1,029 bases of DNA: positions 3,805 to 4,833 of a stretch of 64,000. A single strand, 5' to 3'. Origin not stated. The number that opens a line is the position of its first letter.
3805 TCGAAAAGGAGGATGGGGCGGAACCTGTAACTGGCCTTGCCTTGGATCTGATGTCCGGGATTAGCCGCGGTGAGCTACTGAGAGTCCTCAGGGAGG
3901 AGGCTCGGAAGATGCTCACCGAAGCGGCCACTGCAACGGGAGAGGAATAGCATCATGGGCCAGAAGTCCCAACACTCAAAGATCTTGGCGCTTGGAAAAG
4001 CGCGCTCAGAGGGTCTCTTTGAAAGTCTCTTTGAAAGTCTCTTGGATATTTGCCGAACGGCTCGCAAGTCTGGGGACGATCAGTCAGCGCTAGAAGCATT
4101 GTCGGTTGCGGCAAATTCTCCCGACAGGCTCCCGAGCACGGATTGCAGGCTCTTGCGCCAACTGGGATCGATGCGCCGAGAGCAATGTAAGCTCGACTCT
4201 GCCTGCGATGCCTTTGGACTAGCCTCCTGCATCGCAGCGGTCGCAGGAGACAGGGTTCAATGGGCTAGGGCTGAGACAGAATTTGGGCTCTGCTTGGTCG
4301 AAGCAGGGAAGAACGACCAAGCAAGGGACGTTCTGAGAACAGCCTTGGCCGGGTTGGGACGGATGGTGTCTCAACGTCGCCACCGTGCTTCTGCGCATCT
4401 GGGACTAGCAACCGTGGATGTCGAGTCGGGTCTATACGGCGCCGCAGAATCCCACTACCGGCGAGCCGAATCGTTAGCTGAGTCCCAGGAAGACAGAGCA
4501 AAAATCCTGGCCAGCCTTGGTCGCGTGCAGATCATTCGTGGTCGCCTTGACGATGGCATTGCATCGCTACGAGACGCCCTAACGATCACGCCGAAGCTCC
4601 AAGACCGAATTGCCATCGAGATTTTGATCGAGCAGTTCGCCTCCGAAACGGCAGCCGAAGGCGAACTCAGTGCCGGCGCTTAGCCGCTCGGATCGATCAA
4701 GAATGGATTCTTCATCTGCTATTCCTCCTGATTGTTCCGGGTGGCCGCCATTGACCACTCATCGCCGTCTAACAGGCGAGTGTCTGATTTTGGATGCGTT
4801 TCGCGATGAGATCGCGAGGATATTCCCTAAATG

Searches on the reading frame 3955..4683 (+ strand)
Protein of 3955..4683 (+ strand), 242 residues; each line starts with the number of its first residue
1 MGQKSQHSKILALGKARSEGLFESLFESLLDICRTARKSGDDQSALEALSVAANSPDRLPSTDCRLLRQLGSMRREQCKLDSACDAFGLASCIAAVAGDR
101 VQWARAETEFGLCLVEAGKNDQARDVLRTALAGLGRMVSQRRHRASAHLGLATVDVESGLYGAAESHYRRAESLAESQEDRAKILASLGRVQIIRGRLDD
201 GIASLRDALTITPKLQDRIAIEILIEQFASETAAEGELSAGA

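Call 21: search_protein_families(library=pfam, proteins=[window:3955-4683:+], max_evalue=0.001)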
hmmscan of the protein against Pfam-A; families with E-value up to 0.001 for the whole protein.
window:3955-4683:+ (242 aa): 6 families
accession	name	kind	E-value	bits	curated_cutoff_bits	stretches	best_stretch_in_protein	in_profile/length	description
PF13424.12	TPR_12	-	4.2e-10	40.1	30.1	2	145-212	3-75/77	Tetratricopeptide repeat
PF07719.23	TPR_2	-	5e-08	32.9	27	0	182-214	1-33/34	Tetratricopeptide repeat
PF13432.12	TPR_16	-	5.1e-06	27.3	32.7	0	150-214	2-63/65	Tetratricopeptide repeat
PF13428.12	TPR_14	-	5.2e-05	24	23.5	0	147-186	3-42/44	Tetratricopeptide repeat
PF14559.12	TPR_19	-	6.2e-05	23.7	25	0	114-175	1-55/68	Tetratricopeptide repeat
PF13181.12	TPR_8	-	0.00022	21.6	25.7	0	182-214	1-33/34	Tetratricopeptide repeat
